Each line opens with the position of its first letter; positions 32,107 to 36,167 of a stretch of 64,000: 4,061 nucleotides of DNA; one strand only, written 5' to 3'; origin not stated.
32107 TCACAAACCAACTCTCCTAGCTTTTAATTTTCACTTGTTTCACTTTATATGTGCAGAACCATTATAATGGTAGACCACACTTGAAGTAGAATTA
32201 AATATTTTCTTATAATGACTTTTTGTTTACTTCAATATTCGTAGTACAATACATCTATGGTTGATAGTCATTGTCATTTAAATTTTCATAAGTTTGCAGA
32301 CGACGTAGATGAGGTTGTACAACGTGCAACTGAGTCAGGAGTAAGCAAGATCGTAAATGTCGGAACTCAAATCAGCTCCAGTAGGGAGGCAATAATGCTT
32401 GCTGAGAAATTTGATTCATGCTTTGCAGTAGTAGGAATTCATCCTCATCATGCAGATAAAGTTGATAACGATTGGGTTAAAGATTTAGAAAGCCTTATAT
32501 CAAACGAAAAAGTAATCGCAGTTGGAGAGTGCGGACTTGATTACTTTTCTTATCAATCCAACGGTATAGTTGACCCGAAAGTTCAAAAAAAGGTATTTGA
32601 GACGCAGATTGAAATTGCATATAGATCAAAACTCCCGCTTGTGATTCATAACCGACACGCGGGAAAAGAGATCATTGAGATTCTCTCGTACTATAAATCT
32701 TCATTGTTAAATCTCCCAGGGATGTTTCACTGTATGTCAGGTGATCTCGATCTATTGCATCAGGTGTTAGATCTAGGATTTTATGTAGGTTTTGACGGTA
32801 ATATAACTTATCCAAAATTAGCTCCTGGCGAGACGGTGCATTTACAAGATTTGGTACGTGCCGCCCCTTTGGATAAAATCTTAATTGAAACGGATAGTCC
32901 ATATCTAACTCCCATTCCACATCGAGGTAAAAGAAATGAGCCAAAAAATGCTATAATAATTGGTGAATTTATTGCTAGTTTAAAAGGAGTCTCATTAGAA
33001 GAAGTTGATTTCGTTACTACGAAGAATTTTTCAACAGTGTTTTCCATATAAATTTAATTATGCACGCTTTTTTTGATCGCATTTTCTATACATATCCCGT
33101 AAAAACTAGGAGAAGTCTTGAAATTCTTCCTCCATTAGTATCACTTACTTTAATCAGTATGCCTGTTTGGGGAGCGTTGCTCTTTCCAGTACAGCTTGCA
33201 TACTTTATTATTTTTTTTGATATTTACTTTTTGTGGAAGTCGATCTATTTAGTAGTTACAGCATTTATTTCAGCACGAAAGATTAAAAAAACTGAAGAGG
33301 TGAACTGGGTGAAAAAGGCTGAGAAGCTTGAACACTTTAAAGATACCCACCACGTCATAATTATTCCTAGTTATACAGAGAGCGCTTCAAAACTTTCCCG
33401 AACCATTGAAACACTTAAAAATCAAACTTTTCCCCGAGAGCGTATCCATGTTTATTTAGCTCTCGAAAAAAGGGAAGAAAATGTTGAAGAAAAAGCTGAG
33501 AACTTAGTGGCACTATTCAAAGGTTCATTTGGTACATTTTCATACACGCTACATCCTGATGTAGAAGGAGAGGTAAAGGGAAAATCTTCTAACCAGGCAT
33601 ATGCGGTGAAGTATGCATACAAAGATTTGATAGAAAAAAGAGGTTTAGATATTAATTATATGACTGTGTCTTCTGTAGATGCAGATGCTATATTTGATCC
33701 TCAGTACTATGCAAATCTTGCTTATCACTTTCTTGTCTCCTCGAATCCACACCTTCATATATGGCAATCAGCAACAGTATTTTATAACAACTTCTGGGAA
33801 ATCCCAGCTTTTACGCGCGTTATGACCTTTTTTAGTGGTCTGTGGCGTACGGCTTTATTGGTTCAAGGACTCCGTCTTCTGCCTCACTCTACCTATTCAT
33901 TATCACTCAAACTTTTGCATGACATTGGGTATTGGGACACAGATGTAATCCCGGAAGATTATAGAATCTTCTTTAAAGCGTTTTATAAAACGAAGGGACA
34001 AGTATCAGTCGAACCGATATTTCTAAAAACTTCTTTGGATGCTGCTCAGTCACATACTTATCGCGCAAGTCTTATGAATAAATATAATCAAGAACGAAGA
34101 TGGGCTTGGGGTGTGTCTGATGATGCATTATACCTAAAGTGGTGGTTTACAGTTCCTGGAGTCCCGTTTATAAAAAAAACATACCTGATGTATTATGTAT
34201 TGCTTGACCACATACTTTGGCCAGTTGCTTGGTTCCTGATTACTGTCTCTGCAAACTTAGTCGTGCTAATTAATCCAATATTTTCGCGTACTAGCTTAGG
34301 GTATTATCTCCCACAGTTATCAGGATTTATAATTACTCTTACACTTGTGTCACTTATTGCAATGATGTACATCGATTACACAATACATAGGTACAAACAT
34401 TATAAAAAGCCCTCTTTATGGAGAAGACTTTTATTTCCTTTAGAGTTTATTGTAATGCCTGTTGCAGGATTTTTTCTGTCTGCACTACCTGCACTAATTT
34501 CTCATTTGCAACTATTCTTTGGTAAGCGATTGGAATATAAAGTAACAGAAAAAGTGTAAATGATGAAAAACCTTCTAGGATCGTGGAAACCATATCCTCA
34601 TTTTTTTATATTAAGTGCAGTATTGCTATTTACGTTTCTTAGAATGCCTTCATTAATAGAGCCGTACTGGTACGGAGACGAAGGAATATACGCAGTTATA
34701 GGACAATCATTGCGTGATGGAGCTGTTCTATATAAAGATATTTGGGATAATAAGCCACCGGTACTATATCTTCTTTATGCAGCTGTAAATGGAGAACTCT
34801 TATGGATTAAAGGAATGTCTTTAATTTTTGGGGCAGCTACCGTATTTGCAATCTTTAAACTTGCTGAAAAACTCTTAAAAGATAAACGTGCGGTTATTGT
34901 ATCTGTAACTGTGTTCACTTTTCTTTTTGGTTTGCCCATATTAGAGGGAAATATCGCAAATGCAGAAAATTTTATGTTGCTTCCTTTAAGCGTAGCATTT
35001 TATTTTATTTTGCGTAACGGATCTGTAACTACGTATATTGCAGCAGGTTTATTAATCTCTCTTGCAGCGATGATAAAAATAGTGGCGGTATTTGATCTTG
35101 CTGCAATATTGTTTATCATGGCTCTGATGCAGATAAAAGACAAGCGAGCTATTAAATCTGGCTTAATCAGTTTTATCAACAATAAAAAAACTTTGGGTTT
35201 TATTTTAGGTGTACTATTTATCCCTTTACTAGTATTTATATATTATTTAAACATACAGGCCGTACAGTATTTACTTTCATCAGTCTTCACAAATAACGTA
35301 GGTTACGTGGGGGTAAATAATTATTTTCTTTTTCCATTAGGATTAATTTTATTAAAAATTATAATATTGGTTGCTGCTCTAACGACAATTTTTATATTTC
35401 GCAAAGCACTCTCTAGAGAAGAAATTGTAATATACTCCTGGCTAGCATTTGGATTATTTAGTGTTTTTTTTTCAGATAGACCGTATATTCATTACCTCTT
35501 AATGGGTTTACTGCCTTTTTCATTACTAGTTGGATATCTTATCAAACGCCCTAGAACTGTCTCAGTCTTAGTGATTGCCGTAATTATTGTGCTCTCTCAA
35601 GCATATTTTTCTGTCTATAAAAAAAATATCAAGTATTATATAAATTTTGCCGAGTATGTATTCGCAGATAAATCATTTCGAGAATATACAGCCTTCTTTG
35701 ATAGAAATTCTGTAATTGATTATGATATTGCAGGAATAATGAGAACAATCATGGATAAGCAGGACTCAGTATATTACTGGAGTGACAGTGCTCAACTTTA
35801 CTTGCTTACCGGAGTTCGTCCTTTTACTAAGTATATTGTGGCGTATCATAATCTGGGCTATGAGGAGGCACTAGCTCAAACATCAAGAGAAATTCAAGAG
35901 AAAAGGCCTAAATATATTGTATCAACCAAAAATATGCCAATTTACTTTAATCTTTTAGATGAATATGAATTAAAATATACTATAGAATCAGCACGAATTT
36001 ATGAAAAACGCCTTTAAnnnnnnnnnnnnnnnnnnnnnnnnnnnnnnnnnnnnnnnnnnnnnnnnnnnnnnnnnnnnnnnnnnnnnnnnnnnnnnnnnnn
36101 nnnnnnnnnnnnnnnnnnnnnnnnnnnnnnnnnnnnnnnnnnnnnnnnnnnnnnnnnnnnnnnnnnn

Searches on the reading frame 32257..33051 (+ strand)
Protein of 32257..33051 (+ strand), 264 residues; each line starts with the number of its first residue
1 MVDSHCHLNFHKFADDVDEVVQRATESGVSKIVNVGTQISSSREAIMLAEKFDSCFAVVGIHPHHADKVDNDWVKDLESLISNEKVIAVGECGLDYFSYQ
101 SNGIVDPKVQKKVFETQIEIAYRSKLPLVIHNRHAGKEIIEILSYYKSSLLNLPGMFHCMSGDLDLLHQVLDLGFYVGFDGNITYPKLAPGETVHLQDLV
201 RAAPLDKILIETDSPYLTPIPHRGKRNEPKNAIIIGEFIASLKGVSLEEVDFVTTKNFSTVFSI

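Call 5: search_protein_families(library=pfam, proteins=[window:32257-33051:+], max_evalue=0.01)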
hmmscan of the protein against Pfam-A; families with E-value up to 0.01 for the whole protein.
window:32257-33051:+ (264 aa): 1 family
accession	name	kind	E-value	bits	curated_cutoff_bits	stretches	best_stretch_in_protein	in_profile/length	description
PF01026.27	TatD_DNase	-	2.5e-79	266.7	27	1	2-263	1-253/253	TatD related DNase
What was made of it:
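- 32257..33051 (+): TatD-family hydrolase at the 5' edge of the conserved block; probably housekeeping (usually follows metG), not assigned to the pathway. PF01026 at E=2.5e-79 (call 5).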

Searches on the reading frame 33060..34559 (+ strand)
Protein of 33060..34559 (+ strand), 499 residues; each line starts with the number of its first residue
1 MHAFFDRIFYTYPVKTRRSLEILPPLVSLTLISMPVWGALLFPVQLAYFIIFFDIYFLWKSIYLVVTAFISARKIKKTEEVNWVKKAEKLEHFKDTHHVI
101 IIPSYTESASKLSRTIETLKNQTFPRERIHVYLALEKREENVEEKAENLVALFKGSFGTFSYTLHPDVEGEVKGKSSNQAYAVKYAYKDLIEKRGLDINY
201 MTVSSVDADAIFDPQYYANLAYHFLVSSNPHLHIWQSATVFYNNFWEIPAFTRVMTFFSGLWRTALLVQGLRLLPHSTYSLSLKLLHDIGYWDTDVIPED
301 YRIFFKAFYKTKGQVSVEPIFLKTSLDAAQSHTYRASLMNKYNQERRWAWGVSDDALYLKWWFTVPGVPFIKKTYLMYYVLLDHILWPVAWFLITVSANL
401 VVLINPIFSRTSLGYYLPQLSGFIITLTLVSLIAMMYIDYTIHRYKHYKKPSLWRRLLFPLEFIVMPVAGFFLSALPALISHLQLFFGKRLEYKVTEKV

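Call 5: search_protein_families(library=pfam, proteins=[window:33060-34559:+], max_evalue=0.01)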
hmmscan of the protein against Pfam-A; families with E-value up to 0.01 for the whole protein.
window:33060-34559:+ (499 aa): 1 family
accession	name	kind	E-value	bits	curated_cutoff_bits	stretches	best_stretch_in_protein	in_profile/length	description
PF00535.33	Glycos_transf_2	-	0.00038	20.9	23.3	1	100-224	2-103/168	Glycosyl transferase family 2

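Call 6: search_protein_families(library=ncbifam, proteins=[window:33060-34559:+], max_evalue=0.01)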
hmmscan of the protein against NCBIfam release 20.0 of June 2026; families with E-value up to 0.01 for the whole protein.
window:33060-34559:+ (499 aa): 1 family
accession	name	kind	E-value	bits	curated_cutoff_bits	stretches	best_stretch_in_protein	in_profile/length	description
TIGR03937.1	PgaC_IcaA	equivalog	2.1e-05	23.6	422.3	1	284-470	210-382/407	poly-beta-1,6-N-acetyl-D-glucosamine synthase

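Call 98: search_solved_structures(query=window:33060-34559:+, max_evalue=1, show_alignments=1)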
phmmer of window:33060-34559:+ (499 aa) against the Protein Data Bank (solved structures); distinct sequences matched with E-value up to 1: 0.

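Call 113: search_dna_similar(query=window:33060-34559:+, collection=plasmids, mode=protein, max_evalue=0.000001, max_rows=15)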
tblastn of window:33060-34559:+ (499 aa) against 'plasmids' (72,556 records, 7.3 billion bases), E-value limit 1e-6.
No match.
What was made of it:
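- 33060..34559 (+): Membrane-embedded GT2 with processive-synthase motif set, 499 aa. No PDB or plasmid homolog (calls 98, 113).
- On Processive membrane GT2 synthases (cellulose / chitin / PNAG type): However, Pfam GT2 is just below its cutoff (20.9 vs 23.3), and no PDB or plasmid homolog was found (calls 5, 98, 113).
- Tried and rejected: The GT2 gave no hit against the PDB or the plasmid collection (calls 98, 113).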

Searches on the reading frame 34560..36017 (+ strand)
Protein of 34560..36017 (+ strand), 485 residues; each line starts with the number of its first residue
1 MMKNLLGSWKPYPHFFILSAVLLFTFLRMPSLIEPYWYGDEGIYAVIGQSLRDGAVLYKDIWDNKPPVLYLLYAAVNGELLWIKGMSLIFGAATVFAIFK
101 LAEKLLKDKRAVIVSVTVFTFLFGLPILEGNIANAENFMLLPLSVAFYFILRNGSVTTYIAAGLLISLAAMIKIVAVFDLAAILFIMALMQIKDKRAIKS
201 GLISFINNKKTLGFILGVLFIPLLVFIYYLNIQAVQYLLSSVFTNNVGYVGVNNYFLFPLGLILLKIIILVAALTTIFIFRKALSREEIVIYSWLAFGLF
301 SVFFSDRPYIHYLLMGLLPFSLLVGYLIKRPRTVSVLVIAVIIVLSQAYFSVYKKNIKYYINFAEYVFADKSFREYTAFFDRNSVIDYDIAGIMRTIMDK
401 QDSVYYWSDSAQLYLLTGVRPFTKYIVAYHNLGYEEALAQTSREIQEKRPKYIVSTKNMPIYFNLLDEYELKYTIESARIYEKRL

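Call 5: search_protein_families(library=pfam, proteins=[window:34560-36017:+], max_evalue=0.01)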
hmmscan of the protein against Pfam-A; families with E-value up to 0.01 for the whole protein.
window:34560-36017:+ (485 aa): 0 families

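Call 6: search_protein_families(library=ncbifam, proteins=[window:34560-36017:+], max_evalue=0.01)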
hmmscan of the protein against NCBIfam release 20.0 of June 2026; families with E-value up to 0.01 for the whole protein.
window:34560-36017:+ (485 aa): 0 families

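Call 30: search_protein_families(library=pfam, proteins=[window:34560-36017:+], max_evalue=10)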
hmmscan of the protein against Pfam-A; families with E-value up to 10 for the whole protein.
window:34560-36017:+ (485 aa): 0 families

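Call 55: find_homologous_proteins(query=window:34560-36017:+, max_evalue=0.00001)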
Query window:34560-36017:+ (485 aa): 1006 proteins with E <= 0.00001 among 8000 candidates; the best 120 are listed.
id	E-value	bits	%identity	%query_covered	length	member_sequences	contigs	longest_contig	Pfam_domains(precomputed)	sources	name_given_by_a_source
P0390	1.8e-288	975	100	94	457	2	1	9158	-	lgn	-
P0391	4.0e-177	608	56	100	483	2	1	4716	PF27757.1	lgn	-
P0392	1.1e-173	597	56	100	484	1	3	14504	PF27757.1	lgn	-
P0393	6.9e-171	587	57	100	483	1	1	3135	PF13231.13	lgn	-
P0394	2.1e-168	579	55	100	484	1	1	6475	PF27757.1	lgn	-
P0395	1.4e-148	514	51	93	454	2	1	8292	PF27757.1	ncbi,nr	ncbi:MAG TPA: glycosyltransferase family 39 protein [Candidatus Levybacteria bacterium]|nr:glycosylt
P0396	9.3e-148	511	51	98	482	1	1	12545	-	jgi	jgi:hypothetical protein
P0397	1.2e-141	491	50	97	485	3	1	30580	-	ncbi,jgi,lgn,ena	-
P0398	4.0e-141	489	51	95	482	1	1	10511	-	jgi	jgi:hypothetical protein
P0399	3.6e-128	447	48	94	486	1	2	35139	-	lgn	-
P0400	3.0e-127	444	46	96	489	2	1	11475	-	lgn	-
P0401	3.6e-119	417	45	97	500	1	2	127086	PF13231.13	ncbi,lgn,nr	ncbi:MAG TPA: glycosyltransferase family 39 protein [Patescibacteria group bacterium]|nr:glycosyltra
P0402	3.7e-119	417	45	97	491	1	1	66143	PF13231.13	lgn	-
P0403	2.7e-118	414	44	97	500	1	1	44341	PF02366.25,PF13231.13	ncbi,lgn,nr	ncbi:MAG TPA: phospholipid carrier-dependent glycosyltransferase [Patescibacteria group bacterium]|n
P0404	3.9e-118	414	43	94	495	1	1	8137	PF02366.25,PF13231.13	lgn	-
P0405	5.1e-118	413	43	96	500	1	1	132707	PF02366.25,PF27757.1,PF13231.13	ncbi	-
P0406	3.8e-117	410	44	96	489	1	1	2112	PF27757.1,PF13231.13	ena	-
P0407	9.3e-117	409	45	98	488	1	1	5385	PF27757.1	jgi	jgi:4-amino-4-deoxy-L-arabinose transferase-like glycosyltransferase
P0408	1.5e-116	408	44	97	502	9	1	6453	PF13231.13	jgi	-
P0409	1.5e-116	408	43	97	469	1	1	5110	PF13231.13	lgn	-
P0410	4.8e-116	407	43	96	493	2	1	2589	PF13231.13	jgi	-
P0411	1.2e-115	405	44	96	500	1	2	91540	PF27757.1,PF13231.13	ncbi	-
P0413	6.9e-115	403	44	95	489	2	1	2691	PF27757.1,PF13231.13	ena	-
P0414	1.1e-114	402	45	99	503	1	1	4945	PF02366.25,PF13231.13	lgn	-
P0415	1.2e-114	402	44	97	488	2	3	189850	PF27757.1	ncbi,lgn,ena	-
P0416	1.4e-114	402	44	95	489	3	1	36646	PF13231.13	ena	-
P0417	2.6e-114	401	43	99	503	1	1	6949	PF02366.25,PF13231.13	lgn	-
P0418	2.8e-114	401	46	97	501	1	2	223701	PF13231.13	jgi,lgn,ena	-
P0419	4.8e-114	400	44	94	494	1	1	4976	PF27757.1,PF13231.13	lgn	-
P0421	7.7e-114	399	43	94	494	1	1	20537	PF13231.13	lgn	-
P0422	1.1e-113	399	44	97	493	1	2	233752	PF27757.1,PF13231.13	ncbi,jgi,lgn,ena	-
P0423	1.1e-113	399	44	98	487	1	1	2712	PF27757.1,PF13231.13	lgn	-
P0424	1.7e-113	398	42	97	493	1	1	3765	PF13231.13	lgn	-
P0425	1.8e-113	398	42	100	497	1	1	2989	PF02366.25,PF13231.13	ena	-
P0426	1.8e-113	398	42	97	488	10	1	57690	PF27757.1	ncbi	-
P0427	2.3e-113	398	42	96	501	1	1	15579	PF02366.25,PF13231.13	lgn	-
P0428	2.8e-113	397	42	94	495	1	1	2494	PF13231.13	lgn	-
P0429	5.2e-113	397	42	96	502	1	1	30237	PF02366.25,PF13231.13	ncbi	-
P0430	1.3e-112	395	43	97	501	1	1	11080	PF02366.25,PF13231.13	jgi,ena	-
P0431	1.8e-112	395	41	98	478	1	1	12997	PF27757.1,PF13231.13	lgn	-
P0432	2.0e-112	395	43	97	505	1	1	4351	PF02366.25,PF13231.13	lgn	-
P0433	2.1e-112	395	43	96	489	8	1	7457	PF13231.13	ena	-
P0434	2.5e-112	394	43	96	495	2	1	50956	PF02366.25,PF13231.13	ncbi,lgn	-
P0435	2.8e-112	394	43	97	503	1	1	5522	PF13231.13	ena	-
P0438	3.4e-112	394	42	96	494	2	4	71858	PF02366.25,PF13231.13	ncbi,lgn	-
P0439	3.9e-112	394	42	96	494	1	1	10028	PF02366.25,PF13231.13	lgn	-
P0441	4.0e-112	394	44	98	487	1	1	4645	PF13231.13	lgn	-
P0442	5.6e-112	393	42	97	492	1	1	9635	PF02366.25,PF13231.13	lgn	-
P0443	1.0e-111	392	43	95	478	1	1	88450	PF27757.1,PF13231.13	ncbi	-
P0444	1.1e-111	392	44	98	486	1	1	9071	PF27757.1,PF13231.13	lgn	-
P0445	1.2e-111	392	42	98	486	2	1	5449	PF27757.1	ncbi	-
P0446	1.6e-111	392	41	97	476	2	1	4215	PF13231.13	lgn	-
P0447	1.8e-111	392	44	99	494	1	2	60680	PF13231.13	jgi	jgi:hypothetical protein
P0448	2.4e-111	391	43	98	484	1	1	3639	PF02366.25,PF13231.13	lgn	-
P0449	2.6e-111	391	42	97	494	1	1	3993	PF02366.25,PF13231.13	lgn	-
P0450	3.3e-111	391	42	97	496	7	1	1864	PF02366.25,PF13231.13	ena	-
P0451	4.6e-111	390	43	97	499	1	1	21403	PF02366.25,PF13231.13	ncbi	-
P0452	5.2e-111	390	41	96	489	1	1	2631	PF02366.25,PF27757.1,PF13231.13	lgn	-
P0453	8.7e-111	389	43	97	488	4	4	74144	PF27757.1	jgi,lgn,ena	-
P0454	9.5e-111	389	42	99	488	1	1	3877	PF27757.1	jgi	-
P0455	1.1e-110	389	41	94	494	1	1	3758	PF02366.25,PF27757.1,PF13231.13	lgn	-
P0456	1.3e-110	389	42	96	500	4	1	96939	PF13231.13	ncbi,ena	-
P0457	1.8e-110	388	42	98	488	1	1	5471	PF27757.1,PF13231.13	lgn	-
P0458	1.9e-110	388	42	96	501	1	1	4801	PF13231.13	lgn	-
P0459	2.0e-110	388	42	97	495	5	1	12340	PF02366.25,PF27757.1,PF13231.13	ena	-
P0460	2.0e-110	388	43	98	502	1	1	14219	PF13231.13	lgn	-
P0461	2.3e-110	388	42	96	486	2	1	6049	PF02366.25,PF13231.13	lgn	-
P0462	2.5e-110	388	43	97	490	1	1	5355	PF02366.25,PF13231.13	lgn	-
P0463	3.1e-110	387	43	97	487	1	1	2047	PF27757.1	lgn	-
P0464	3.1e-110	387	42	94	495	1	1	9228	PF13231.13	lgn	-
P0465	6.3e-110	386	42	96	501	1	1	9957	PF02366.25,PF13231.13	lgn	-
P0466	6.4e-110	386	44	100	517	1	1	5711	PF02366.25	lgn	-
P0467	7.8e-110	386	42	96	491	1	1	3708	PF13231.13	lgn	-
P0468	8.1e-110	386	43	97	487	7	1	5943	PF27757.1,PF13231.13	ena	-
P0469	1.1e-109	386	43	97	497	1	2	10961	PF13231.13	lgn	-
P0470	1.2e-109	386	42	97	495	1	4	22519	PF13231.13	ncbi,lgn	-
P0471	1.5e-109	385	41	97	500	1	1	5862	PF13231.13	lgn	-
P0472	1.6e-109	385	45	96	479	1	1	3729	PF27757.1,PF13231.13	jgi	jgi:hypothetical protein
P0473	1.9e-109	385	44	99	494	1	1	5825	PF13231.13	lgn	-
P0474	2.0e-109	385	43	96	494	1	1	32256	PF13231.13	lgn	-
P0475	3.3e-109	384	42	97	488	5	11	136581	PF27757.1,PF13231.13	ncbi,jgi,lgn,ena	jgi:hypothetical protein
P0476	4.1e-109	384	41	96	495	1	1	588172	PF13231.13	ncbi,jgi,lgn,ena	-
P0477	4.5e-109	384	42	97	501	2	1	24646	PF27757.1,PF13231.13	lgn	-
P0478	4.6e-109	384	42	97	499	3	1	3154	PF13231.13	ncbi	-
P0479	4.8e-109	384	41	100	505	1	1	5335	PF02366.25,PF13231.13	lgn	-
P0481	7.6e-109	383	41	100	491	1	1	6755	PF02366.25,PF27757.1,PF13231.13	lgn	-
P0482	8.5e-109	383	41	97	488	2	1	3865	PF13231.13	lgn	-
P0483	1.1e-108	382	43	99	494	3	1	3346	PF13231.13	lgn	-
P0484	1.4e-108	382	42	96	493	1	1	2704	PF13231.13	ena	-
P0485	1.5e-108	382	42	99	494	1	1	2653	PF13231.13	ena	-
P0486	1.9e-108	382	42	97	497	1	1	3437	PF02366.25,PF13231.13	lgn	-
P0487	1.9e-108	382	43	97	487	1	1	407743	PF13231.13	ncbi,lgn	-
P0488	2.1e-108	381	44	100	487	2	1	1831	PF27757.1,PF13231.13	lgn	-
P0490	4.2e-108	380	43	96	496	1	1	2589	PF02366.25,PF27757.1,PF13231.13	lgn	-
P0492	5.2e-108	380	41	96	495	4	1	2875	PF02366.25,PF27757.1,PF13231.13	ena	-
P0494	5.6e-108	380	44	96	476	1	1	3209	PF27757.1,PF13231.13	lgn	-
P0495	7.6e-108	380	41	95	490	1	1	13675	PF13231.13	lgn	-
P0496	8.3e-108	379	41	97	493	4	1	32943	PF13231.13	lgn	-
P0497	8.4e-108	379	42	97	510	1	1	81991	PF13231.13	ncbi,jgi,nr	ncbi:hypothetical protein C4577_01480 [Candidatus Parcubacteria bacterium]|nr:MAG: hypothetical prot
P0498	1.6e-107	378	41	98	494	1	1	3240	PF02366.25,PF13231.13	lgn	-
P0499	2.2e-107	378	43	100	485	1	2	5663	PF13231.13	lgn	-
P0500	2.9e-107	378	43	98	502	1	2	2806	PF13231.13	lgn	-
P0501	3.6e-107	377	42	95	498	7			PF02366.25,PF27757.1,PF13231.13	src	-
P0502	4.4e-107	377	40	100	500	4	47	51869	PF02366.25,PF13231.13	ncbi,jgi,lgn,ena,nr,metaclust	ncbi:MAG: hypothetical protein UT56_C0016G0003 [Candidatus Levybacteria bacterium GW2011_GWB1_39_7]|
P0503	8.8e-107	376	41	97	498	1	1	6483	PF13231.13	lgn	-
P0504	9.0e-107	376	44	96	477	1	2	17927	PF27757.1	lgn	-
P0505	9.6e-107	376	43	96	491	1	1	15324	PF13231.13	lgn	-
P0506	1.9e-106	375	42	94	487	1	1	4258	PF02366.25,PF27757.1,PF13231.13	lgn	-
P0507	2.3e-106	375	39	98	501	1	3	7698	PF02366.25,PF13231.13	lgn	-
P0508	2.3e-106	375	43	95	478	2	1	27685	PF27757.1,PF13231.13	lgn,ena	-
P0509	2.7e-106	374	40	97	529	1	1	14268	PF02366.25,PF13231.13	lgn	-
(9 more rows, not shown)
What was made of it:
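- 34560..36017 (+): GT-C glycosyltransferase (GT39/PMT_2-like), 485 aa. Orthologs carry PF13231, PF02366 and PF27757 and are named GT39 or phospholipid carrier-dependent glycosyltransferase (call 55).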

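Call 58: search_solved_structures(query=window:34560-36017:+, max_evalue=1)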
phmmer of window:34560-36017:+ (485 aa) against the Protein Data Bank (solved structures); distinct sequences matched with E-value up to 1: 0.

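Call 110: predict_structure(alignment_id=A5)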
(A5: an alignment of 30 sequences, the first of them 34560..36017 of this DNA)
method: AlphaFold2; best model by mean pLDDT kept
length: 485 residues; sequences in the alignment: 30
mean_pLDDT: 89.3   pTM: 0.89
mean pLDDT of the five models: 89.3, 88.5, 87.9, 86.5, 86.1
residues with pLDDT >= 90: 317; 70-90: 136; 50-70: 31; < 50: 1
segments of 3 or more residues with pLDDT < 50: none
pLDDT, mean of each block of 10 residues (from residue 1): 53 89 92 72 92 93 91 92 92 97 96 97 80 79 98 93 98 95 96 74 90 97 96 92 73 81 94 96 94 97 86 93 96 94 92 77 91 88 85 93 92 90 91 85 93 87 83 91 89
secondary structure, 60 per line:
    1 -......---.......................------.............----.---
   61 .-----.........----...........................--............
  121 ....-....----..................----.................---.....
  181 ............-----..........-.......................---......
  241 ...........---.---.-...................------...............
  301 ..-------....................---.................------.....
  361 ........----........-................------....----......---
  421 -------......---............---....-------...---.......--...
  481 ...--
elements in order: H2-7 H11-33 H40-52 H67-75 H80-106 H109-124 H126-129 H134-151 H156-172 H176-192 H198-207 H209-231 H235-251 H261-279 H286-302 H310-329 H333-349 H356-368 H373-380 H382-397 E404-407 H412-417 H428-433 H437-448 E452-455 E469-475 E478-483
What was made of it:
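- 34560..36017 (+): AF2 pLDDT 89.3 (call 110).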

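Call 112: fold_search(model_id=the predicted structure, library=pdb)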
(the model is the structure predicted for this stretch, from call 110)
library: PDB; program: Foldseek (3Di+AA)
matches with E <= 10: 204; with E <= 0.001: 8
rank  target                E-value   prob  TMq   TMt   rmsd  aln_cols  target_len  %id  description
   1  8agb_A                7.4e-06  1.00  0.47  0.37  13.2       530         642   11  Structure of yeast oligosaccharylransferase complex with lipid-linked oligosaccharide bound (released 2022-12-07)
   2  8age_A                1.2e-05  1.00  0.48  0.38  12.5       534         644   10  Structure of yeast oligosaccharylransferase complex with acceptor peptide bound (released 2022-12-07)
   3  7e9s_A                1.3e-05  1.00  0.49  0.31  10.6       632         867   13  Archaeal oligosaccharyltransferase AglB from Archaeoglobus fulgidus in complex with an inhibitory peptide and a dolich (released 2021-09-08)
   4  8agc_A                1.6e-05  1.00  0.48  0.35  13.8       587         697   12  Structure of yeast oligosaccharylransferase complex with lipid-linked oligosaccharide and non-acceptor peptide bound (released 2022-12-07)
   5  7oci_F                2.2e-05  1.00  0.46  0.36  13.2       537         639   11  Cryo-EM structure of yeast Ost6p containing oligosaccharyltransferase complex (released 2022-02-16)
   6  6ezn_F                7.3e-05  1.00  0.51  0.40  12.9       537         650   11  Cryo-EM structure of the yeast oligosaccharyltransferase (OST) complex (released 2018-01-17)
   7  7zli_A                3.4e-04  1.00  0.51  0.40  11.3       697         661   11  Cryo-EM structure of C-mannosyltransferase CeDPY19, in complex with Dol25-P-Man and bound to CMT2-Fab and anti-Fab nan (released 2023-01-11)
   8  6s7t_A                5.3e-04  1.00  0.48  0.35  12.3       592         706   11  Cryo-EM structure of human oligosaccharyltransferase complex OST-B (released 2019-12-18)
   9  5ezm                  1.2e-03  1.00  0.51  0.47  12.2       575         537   12  Crystal Structure of ArnT from Cupriavidus metallidurans in the apo state (released 2016-02-17)
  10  6gxc_A                1.6e-03  1.00  0.41  0.30  12.9       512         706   12  Bacterial oligosaccharyltransferase PglB in complex with an inhibitory peptide and a reactive lipid-linked oligosaccha (released 2018-11-14)
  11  8imx_U                2.0e-03  1.00  0.44  0.49   9.5       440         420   12  Cryo-EM structure of GPI-T with a chimeric GPI-anchored protein (released 2023-08-16)
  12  5ogl_A                3.5e-03  1.00  0.42  0.31  13.0       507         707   12  Structure of bacterial oligosaccharyltransferase PglB in complex with an acceptor peptide and an lipid-linked oligosac (released 2017-10-25)
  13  7w72_U                3.8e-03  1.00  0.44  0.50   9.4       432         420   12  Structure of a human glycosylphosphatidylinositol (GPI) transamidase (released 2022-02-16)
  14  9e6i_B                7.3e-03  1.00  0.34  0.24   5.2       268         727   16  Cryo-EM structure of Saccharomyces cerevisiae Pmt4-Ccw5 complex (released 2025-10-15)
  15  9e61_B                7.6e-03  1.00  0.34  0.24   5.2       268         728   16  Cryo-EM structure of Saccharomyces cerevisiae Pmt4 apo form (released 2025-10-15)
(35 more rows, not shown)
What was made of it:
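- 34560..36017 (+): Foldseek top hits are STT3, AglB, DPY19, ArnT, PglB and PMT, with Aft/Emb lower (call 112).
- On Mycobacterial DPA / arabinogalactan pathway: The GT-C fold is confirmed, but AftA, EmbB, AftB and AftD rank below OST, ArnT and PMT, with E of 0.017 or worse (call 112).
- The GT-C assignment rests on ortholog Pfam hits, a pLDDT 89 model and GT-C fold hits (calls 55, 110, 112). The GT-C model is closer to OST, ArnT and PMT than to Aft/Emb (call 112).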
